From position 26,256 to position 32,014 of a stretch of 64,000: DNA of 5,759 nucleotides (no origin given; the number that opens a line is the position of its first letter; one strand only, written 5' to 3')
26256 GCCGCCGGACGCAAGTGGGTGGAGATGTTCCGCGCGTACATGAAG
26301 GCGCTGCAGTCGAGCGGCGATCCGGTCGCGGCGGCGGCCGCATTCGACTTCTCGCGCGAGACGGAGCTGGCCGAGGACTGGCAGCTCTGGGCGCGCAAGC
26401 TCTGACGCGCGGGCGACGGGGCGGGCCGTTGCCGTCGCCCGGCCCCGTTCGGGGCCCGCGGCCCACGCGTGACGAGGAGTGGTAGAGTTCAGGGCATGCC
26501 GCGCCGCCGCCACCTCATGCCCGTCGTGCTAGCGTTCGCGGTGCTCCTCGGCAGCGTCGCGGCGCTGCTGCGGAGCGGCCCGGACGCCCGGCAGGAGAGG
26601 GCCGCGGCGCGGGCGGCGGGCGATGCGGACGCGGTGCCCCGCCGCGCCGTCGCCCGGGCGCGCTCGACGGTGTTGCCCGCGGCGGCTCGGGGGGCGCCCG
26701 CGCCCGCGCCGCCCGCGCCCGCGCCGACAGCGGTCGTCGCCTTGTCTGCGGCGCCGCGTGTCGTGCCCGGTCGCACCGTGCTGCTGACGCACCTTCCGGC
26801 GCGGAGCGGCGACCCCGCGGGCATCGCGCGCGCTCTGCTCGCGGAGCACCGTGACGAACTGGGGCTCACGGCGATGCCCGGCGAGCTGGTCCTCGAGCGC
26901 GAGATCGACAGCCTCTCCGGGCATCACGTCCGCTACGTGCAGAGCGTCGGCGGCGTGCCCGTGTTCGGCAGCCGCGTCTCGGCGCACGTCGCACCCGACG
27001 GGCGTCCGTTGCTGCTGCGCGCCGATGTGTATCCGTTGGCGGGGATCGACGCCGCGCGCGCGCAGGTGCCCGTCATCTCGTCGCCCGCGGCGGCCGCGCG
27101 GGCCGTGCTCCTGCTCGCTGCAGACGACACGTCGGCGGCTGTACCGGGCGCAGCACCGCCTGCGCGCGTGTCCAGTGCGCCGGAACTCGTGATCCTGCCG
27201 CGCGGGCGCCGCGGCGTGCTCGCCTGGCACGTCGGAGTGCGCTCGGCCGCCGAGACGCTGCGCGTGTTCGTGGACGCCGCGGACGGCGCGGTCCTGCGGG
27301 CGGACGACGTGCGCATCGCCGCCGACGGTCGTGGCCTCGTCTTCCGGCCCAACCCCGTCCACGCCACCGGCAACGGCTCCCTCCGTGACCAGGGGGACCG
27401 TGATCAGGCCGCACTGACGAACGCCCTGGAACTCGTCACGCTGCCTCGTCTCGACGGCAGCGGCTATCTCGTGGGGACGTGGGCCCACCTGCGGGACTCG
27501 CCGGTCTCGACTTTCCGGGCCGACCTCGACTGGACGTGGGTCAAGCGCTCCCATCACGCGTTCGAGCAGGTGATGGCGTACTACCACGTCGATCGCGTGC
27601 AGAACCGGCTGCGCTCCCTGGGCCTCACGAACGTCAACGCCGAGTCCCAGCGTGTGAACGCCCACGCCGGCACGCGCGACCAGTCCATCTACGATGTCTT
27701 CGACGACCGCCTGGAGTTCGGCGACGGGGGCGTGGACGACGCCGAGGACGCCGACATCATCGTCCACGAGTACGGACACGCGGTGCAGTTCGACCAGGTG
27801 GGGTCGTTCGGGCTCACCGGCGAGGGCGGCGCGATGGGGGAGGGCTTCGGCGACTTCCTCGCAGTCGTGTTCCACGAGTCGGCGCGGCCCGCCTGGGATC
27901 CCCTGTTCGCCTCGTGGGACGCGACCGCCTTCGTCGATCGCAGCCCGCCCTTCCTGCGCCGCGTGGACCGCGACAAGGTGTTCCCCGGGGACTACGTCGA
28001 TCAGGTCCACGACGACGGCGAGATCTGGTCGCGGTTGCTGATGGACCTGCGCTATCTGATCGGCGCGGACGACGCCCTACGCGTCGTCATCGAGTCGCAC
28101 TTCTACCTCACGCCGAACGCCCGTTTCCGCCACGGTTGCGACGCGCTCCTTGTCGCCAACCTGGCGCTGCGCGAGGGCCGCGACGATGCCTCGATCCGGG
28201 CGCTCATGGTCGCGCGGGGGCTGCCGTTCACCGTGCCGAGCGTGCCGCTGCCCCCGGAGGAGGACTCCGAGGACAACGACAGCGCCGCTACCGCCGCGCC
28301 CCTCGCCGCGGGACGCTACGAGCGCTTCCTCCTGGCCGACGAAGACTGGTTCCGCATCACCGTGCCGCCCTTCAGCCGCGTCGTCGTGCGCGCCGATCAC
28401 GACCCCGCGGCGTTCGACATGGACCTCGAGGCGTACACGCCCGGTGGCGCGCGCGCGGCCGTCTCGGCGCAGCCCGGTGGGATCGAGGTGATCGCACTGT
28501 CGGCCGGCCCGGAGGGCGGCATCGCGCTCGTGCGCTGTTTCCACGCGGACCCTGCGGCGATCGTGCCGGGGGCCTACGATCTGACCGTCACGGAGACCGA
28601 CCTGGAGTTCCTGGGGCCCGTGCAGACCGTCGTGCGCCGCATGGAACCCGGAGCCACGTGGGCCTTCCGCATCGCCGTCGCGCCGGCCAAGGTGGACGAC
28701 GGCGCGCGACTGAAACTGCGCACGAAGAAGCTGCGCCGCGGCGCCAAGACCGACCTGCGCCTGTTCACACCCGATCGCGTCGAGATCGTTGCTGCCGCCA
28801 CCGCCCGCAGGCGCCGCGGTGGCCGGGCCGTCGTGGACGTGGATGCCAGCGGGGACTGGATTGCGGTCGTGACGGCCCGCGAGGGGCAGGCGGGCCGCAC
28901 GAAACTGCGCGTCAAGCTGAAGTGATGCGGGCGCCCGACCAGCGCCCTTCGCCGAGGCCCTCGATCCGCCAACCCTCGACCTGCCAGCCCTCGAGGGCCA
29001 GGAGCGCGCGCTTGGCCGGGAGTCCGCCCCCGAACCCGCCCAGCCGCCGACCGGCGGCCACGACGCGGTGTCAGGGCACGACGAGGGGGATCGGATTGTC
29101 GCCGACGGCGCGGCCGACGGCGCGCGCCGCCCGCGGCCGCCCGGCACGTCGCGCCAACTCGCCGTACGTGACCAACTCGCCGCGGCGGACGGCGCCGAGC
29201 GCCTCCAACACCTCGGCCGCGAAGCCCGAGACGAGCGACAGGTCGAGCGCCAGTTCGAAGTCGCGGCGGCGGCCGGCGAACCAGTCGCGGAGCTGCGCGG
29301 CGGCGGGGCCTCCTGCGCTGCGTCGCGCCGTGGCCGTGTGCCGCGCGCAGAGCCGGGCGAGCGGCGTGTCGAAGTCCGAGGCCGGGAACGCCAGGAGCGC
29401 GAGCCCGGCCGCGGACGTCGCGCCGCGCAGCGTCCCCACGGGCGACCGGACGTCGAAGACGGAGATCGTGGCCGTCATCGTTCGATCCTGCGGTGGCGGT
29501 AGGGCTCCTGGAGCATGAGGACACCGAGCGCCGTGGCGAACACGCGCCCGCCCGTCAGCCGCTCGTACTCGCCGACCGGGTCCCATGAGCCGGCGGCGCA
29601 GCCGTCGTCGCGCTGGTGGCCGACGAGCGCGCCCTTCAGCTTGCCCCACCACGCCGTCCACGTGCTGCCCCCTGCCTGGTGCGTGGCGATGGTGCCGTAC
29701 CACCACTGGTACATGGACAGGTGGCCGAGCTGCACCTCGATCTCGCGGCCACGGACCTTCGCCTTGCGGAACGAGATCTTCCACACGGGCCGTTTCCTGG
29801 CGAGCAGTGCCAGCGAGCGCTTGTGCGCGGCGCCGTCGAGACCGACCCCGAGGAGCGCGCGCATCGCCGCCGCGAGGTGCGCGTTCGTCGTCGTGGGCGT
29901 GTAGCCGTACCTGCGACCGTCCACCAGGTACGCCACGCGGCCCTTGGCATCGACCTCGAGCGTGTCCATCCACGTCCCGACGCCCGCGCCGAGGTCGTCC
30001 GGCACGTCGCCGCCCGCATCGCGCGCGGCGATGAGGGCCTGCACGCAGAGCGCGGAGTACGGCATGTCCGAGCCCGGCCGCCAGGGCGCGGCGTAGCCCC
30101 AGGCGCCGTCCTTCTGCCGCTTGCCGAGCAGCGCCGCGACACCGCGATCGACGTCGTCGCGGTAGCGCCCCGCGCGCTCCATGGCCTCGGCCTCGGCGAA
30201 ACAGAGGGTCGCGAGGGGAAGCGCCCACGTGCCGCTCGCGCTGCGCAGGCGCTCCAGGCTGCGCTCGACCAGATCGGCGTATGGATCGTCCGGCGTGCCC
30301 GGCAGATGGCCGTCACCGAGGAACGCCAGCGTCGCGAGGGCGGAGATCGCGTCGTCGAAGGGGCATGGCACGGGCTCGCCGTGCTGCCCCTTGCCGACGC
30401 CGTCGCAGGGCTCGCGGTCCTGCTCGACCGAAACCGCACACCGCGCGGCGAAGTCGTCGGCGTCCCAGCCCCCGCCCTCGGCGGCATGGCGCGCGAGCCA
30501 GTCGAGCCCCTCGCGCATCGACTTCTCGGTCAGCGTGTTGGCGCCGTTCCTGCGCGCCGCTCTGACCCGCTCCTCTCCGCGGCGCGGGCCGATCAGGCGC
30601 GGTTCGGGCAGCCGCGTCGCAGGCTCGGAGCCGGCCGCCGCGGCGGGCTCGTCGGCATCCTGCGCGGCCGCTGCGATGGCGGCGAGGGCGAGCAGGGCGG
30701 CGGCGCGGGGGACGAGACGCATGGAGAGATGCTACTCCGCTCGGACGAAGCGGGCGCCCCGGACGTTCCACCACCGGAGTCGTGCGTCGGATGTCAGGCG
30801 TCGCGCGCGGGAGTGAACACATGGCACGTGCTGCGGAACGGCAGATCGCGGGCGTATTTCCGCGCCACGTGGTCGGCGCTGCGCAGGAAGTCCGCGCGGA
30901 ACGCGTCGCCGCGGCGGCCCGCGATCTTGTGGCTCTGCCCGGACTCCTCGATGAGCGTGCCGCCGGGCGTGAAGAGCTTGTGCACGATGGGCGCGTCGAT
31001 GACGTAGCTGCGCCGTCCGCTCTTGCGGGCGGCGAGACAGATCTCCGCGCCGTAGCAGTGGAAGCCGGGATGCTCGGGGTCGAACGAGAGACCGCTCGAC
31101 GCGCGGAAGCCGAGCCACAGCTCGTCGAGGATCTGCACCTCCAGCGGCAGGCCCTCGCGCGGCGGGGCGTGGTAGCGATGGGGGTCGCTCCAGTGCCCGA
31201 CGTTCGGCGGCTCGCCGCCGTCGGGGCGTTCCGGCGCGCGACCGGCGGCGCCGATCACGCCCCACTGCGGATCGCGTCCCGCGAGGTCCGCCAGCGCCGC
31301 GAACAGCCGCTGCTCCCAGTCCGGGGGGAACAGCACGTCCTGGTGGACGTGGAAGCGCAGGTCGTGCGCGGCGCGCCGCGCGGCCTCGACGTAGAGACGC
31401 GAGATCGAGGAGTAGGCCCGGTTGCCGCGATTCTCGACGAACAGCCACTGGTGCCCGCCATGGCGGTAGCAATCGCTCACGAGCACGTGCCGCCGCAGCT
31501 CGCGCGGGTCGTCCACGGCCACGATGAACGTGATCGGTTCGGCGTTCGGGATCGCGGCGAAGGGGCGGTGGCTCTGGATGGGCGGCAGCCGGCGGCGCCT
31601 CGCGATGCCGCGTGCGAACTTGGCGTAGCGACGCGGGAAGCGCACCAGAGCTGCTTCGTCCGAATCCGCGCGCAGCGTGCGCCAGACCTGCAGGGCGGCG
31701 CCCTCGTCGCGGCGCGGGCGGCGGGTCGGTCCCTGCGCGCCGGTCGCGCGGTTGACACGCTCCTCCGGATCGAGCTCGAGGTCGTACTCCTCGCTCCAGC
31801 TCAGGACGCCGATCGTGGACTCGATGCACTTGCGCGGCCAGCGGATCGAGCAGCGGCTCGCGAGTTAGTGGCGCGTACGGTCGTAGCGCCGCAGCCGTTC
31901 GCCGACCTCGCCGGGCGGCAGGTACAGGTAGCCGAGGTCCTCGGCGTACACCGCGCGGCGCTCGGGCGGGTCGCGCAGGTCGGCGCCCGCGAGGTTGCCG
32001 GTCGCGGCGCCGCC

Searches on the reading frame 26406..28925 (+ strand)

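Call 13: search_protein_families(library=pfam, proteins=[window:26406-28925:+], max_evalue=0.001)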
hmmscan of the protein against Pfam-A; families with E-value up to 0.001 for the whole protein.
window:26406-28925:+ (839 aa): 2 families
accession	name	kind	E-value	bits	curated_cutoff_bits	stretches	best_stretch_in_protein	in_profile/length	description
PF02128.21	Peptidase_M36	-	5.8e-08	32.8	23.3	1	446-549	177-290/368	Fungalysin metallopeptidase (M36)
PF07504.19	FTP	-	1.6e-07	31.5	21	1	167-200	10-43/51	Fungalysin/Thermolysin Propeptide Motif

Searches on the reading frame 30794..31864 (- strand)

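Call 13: search_protein_families(library=pfam, proteins=[window:30794-31864:-], max_evalue=0.001)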
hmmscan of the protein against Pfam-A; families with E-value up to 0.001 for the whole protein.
window:30794-31864:- (356 aa): 1 family
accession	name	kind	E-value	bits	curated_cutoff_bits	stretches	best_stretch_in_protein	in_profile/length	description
PF13712.12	Glyco_tranf_2_5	-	0.0008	19.6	27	0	151-289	38-180/210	Glycosyltransferase like family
